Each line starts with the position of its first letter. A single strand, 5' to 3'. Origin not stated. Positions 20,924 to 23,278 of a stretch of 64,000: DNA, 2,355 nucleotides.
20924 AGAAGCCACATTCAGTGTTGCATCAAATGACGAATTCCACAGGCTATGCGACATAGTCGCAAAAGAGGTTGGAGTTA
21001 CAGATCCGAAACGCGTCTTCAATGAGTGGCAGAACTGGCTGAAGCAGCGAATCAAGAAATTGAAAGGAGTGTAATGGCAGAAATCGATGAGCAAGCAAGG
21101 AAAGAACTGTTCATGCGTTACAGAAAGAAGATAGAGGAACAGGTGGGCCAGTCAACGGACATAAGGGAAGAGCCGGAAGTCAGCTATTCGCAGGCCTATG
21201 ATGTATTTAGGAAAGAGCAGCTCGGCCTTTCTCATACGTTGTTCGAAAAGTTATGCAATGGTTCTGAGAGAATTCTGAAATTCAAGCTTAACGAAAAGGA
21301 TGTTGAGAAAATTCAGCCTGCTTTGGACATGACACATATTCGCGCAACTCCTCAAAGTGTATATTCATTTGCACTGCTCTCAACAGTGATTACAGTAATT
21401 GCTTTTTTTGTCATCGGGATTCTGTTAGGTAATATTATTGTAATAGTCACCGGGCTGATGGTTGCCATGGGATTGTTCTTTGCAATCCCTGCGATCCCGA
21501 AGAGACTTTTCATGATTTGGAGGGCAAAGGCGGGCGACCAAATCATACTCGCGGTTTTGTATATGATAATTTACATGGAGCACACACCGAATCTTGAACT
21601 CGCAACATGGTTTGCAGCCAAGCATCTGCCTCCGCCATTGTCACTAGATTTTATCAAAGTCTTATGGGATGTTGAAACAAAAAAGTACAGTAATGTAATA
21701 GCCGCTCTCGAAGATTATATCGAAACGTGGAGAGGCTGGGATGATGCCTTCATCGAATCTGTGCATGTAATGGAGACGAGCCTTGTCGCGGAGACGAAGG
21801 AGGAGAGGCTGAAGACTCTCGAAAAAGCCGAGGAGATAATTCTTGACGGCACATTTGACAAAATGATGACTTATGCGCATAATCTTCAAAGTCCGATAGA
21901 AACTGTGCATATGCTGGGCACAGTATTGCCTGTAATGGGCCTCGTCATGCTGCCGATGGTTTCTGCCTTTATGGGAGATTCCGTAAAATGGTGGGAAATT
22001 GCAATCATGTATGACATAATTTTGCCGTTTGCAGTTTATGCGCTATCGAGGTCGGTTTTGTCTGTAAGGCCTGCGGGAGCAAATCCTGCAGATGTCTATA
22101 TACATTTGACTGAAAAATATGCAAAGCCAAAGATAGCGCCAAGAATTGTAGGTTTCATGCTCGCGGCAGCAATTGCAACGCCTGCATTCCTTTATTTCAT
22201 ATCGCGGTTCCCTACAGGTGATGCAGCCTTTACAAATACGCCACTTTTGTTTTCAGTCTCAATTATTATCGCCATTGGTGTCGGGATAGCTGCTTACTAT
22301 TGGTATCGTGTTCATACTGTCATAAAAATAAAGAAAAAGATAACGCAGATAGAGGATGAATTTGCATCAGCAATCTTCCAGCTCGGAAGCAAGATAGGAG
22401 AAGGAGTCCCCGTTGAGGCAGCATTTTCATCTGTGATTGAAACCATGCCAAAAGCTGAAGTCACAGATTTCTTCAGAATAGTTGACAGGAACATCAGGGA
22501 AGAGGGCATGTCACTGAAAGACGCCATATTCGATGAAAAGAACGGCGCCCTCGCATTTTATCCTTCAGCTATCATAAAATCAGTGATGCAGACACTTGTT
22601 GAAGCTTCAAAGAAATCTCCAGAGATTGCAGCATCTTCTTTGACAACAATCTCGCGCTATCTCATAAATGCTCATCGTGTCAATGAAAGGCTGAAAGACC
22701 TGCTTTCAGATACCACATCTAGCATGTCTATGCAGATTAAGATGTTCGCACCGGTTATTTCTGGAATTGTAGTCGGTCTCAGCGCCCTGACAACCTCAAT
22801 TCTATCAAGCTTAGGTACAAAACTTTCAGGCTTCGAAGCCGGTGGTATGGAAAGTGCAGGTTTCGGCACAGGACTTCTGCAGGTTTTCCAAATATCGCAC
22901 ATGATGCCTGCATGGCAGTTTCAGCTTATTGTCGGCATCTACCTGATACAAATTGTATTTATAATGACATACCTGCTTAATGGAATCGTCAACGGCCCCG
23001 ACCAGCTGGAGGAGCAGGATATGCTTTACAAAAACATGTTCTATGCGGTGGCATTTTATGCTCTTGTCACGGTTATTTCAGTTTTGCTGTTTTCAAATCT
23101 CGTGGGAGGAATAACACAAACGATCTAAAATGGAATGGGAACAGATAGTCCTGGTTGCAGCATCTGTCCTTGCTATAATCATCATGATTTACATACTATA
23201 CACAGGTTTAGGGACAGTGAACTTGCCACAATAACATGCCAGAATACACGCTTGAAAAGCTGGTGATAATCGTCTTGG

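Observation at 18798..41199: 22-kb type IV pilus-like super-locus: divergent ATPase and platform followed by about 17 prepilin-like or N-anchored proteins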

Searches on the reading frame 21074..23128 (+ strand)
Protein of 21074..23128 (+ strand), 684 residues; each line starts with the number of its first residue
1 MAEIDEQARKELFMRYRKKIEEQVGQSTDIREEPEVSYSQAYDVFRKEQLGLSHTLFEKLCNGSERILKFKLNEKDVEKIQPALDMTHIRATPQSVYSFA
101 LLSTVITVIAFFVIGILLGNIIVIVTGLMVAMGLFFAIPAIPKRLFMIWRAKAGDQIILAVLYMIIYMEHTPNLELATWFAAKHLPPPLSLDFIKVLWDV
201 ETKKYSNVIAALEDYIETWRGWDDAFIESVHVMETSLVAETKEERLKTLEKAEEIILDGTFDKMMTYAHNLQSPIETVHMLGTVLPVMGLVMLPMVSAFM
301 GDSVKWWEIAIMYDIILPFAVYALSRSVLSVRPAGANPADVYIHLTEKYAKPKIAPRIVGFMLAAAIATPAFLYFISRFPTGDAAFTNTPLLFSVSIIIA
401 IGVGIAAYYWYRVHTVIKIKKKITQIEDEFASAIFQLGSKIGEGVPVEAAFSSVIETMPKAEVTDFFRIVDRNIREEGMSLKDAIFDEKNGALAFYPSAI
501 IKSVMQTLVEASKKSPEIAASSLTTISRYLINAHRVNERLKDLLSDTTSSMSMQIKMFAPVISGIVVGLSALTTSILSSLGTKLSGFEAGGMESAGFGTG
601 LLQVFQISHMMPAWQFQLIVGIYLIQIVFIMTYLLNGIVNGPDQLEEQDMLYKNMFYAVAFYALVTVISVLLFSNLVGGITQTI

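Call 4: search_protein_families(library=pfam, proteins=[window:21074-23128:+], max_evalue=0.1)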
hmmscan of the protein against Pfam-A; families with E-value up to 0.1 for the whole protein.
window:21074-23128:+ (684 aa): 0 families

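Call 10: search_protein_families(library=ncbifam, proteins=[window:21074-23128:+], max_evalue=0.1)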
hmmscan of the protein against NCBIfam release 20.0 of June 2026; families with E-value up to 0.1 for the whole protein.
window:21074-23128:+ (684 aa): 1 family
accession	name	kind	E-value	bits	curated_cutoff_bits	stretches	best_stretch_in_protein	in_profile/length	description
NF045610.1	acin_4_helix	equivalog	0.045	13.8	50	0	74-138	64-125/131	putative four-helix membrane protein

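Call 35: search_solved_structures(query=A2, max_evalue=10, show_alignments=1)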
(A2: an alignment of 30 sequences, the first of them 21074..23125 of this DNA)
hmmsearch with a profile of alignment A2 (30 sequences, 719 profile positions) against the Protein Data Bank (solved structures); distinct sequences matched with E-value up to 10: 2.
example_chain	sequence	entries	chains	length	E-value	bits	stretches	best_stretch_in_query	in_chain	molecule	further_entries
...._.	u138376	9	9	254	1.9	9.7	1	40-87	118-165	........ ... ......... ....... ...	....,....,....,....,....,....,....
6az3_Q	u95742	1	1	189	3.7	8.8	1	40-87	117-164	Ribosomal protein L19e family protein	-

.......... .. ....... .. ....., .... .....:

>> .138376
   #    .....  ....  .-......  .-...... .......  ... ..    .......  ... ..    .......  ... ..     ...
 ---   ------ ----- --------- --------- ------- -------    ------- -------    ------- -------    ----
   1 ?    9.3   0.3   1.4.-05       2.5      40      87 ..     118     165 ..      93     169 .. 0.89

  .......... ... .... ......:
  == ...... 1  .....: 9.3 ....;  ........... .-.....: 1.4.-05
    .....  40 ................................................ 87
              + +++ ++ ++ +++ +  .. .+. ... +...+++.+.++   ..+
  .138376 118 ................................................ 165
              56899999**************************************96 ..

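Call 37: search_protein_families(library=pfam, alignment_id=A2, max_evalue=1)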
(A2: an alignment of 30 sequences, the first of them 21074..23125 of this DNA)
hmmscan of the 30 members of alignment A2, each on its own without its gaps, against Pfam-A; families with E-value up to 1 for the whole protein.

A. member 1, window:21074-23125:+ (684 aa): 1 family
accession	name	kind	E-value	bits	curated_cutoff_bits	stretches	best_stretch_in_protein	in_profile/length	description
PF19596.4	DUF6101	-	0.16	12.1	27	1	209-253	101-145/184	Family of unknown function (DUF6101)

B. families by the number of members that match (of 30 scanned): 16 families
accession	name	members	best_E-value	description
PF20990.2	DUF2207_C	13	0.00016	Predicted membrane protein (DUF2207) C-terminal domain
PF00482.28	T2SSF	10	0.0016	Type II secretion system (T2SS), protein F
PF04513.17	Baculo_PEP_C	10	0.0094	Baculovirus polyhedron envelope protein, PEP, C terminus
PF12420.13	DUF3671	4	9.3e-05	Fam-L, Fam-M like protein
PF09769.14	ApoO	3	0.0025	Apolipoprotein O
PF04246.17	RseC_MucC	3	0.028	Positive regulator of sigma(E), RseC/MucC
PF05130.17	FlgN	2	0.12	FlgN protein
PF09973.14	DUF2208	1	0.014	Predicted membrane protein (DUF2208)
PF19596.4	DUF6101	1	0.16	Family of unknown function (DUF6101)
PF24255.1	DUF7456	1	0.18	Family of unknown function (DUF7456)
PF04722.18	Ssu72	1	0.23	Ssu72-like protein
PF03313.21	SDH_alpha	1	0.3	Serine dehydratase alpha chain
PF13940.11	Ldr_toxin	1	0.32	Toxin Ldr, type I toxin-antitoxin system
PF21983.2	NikA-like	1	0.33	Mobilization protein NikA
PF12129.13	PHTF1-2_N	1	0.4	Homeodomain containing protein PHTF1/2, N-terminal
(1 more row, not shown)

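Call 41: find_homologous_proteins(query=window:21074-23125:+, max_evalue=0.001)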
Query window:21074-23125:+ (684 aa): 118 proteins with E <= 0.001 among 8000 candidates.
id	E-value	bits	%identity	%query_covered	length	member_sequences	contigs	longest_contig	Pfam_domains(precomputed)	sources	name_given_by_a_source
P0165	0.0e+0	1294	83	100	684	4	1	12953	-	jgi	jgi:hypothetical protein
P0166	0.0e+0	1255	80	100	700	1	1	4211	-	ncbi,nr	ncbi:MAG: hypothetical protein NTY99_01020 [DPANN group archaeon]|nr:hypothetical protein [DPANN gro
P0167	0.0e+0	1158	74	100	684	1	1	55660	-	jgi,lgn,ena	-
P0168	0.0e+0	1149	72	100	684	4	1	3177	-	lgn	-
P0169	0.0e+0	1140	71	100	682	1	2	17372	-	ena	-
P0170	0.0e+0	1123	71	100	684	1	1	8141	-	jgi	jgi:hypothetical protein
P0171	0.0e+0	1109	71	100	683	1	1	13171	-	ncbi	-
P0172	0.0e+0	1102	70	100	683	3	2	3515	-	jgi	-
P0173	0.0e+0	1099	70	100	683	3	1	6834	-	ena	-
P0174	0.0e+0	1098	70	100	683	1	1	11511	-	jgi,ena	jgi:hypothetical protein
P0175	0.0e+0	1088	70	100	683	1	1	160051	-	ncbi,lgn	-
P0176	0.0e+0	1084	69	100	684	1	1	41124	-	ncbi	ncbi:MAG: hypothetical protein QW063_00420 [Candidatus Nanoarchaeia archaeon]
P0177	0.0e+0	1075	68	99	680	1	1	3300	-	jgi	jgi:hypothetical protein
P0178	0.0e+0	1066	69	100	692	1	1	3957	-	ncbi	ncbi:MAG: hypothetical protein QXH80_02550 [Candidatus Nanoarchaeia archaeon]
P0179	0.0e+0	1052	67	100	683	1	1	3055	-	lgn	-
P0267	1.5e-102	362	32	100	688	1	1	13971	PF00482.29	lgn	-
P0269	1.1e-97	346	32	98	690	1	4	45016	PF00482.29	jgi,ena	-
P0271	4.0e-97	344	31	96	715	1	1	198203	PF00482.29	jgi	jgi:Flp pilus assembly protein TadB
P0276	7.0e-94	333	30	94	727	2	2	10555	PF00482.29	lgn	-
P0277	3.6e-92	328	32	98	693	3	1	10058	PF00482.29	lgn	-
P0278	4.6e-92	327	30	97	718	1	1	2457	PF00482.29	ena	-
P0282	1.6e-43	167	27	71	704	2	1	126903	PF00482.29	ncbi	-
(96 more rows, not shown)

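Call 49: predict_structure(alignment_id=A4)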
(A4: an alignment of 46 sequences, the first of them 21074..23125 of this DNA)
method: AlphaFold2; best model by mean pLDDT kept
length: 684 residues; sequences in the alignment: 46
mean_pLDDT: 79.6   pTM: 0.74
mean pLDDT of the five models: 79.6, 79.2, 76.5, 75.2, 74.8
residues with pLDDT >= 90: 64; 70-90: 523; 50-70: 77; < 50: 20
segments of 3 or more residues with pLDDT < 50: 25-34, 335-337, 591-596
pLDDT, mean of each block of 10 residues (from residue 1): 65 76 51 56 67 74 80 78 75 83 88 88 85 85 77 75 81 83 77 83 82 85 84 86 84 82 76 77 76 68 76 86 81 54 63 83 91 87 80 92 93 84 83 87 85 85 85 87 84 79 81 78 80 76 80 87 88 80 66 48 63 87 91 84 82 93 93 82 68
secondary structure, 60 per line:
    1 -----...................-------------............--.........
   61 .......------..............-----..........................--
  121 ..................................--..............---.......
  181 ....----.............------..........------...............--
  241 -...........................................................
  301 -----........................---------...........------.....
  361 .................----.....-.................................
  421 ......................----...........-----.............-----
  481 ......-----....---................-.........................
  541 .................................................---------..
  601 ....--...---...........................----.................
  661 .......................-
elements in order (helices of 4 or more, strands of 3 or more residues): H6-24 H38-49 H52-67 H74-87 H93-118 H121-154 H157-170 H174-184 H189-201 H208-217 H224-238 H242-300 H306-329 H339-349 H356-377 H382-386 H388-442 H447-457 H463-475 H481-486 H492-495 H499-514 H516-589 H599-604 H613-639 H644-683

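Call 53: fold_search(model_id=the predicted structure, library=pdb)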
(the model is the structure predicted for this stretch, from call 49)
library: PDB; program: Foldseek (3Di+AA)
matches with E <= 10: 273; with E <= 0.001: 0
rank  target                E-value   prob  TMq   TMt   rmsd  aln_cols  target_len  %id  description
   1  3jc8_Ca               2.4e-01  0.75  0.15  0.26  23.0       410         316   14  Architectural model of the type IVa pilus machine in a piliated state (released 2016-03-16)
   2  2vmb_B                4.2e-01  1.00  0.15  0.71   3.2       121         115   21  The three-dimensional structure of the cytoplasmic domains of EpsF from the Type 2 Secretion System of Vibrio cholerae (released 2009-02-10)
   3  3c1q_B                4.7e-01  1.00  0.15  0.70   3.3       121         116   21  The three-dimensional structure of the cytoplasmic domains of EpsF from the Type 2 Secretion System of Vibrio cholerae (released 2009-02-03)
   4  7duw_A                5.4e-01  0.13  0.09  0.08  24.8       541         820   14  Cryo-EM structure of the multiple peptide resistance factor (MprF) loaded with two lysyl-phosphatidylglycerol molecule (released 2021-04-21)
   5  2vmb_A                6.5e-01  1.00  0.15  0.69   3.2       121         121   21  The three-dimensional structure of the cytoplasmic domains of EpsF from the Type 2 Secretion System of Vibrio cholerae (released 2009-02-10)
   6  2vma_B                8.1e-01  1.00  0.14  0.72   3.2       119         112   22  The three-dimensional structure of the cytoplasmic domains of EpsF from the Type 2 Secretion System of Vibrio cholerae (released 2009-02-10)
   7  5nbg_A                9.3e-01  1.00  0.14  0.72   3.1       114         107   18  Structure of the cytoplasmic domain I of OutF in the D. dadantii type II secretion system (released 2018-03-21)
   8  9g71_A                1.0e+00  0.08  0.09  0.13  36.9       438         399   12  Cryo-EM structure of TTYH2 in complex with lipids in GDN (released 2025-05-21)
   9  5kuc                  1.1e+00  0.11  0.09  0.13  29.7       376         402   12  Crystal structure of trypsin activated Cry6Aa (released 2016-08-03)
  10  9mw0_D                1.1e+00  0.06  0.10  0.09  33.5       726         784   10  Bipartite complex of MmpL5-AcpM from Mycolicibacterium smegmatis (released 2025-07-30)
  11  4tpj_B                1.2e+00  0.08  0.09  0.12  29.6       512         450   11  Selectivity mechanism of a bacterial homologue of the human drug peptide transporters PepT1 and PepT2 (released 2014-07-09)
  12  3c1q_A                1.2e+00  1.00  0.14  0.68   3.2       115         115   23  The three-dimensional structure of the cytoplasmic domains of EpsF from the Type 2 Secretion System of Vibrio cholerae (released 2009-02-03)
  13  5nbg_B                1.3e+00  1.00  0.14  0.72   3.1       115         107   18  Structure of the cytoplasmic domain I of OutF in the D. dadantii type II secretion system (released 2018-03-21)
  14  9nu4_A                1.3e+00  0.06  0.09  0.10  26.7       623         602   11  Structure of MurJ in complex with single gene lysis protein from phage M (released 2026-02-11)
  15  9mvz_D                1.3e+00  0.04  0.08  0.06  58.3       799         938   10  Tripartite complex of MmpL5-S5-AcpM from Mycolicibacterium smegmatis (released 2025-07-30)
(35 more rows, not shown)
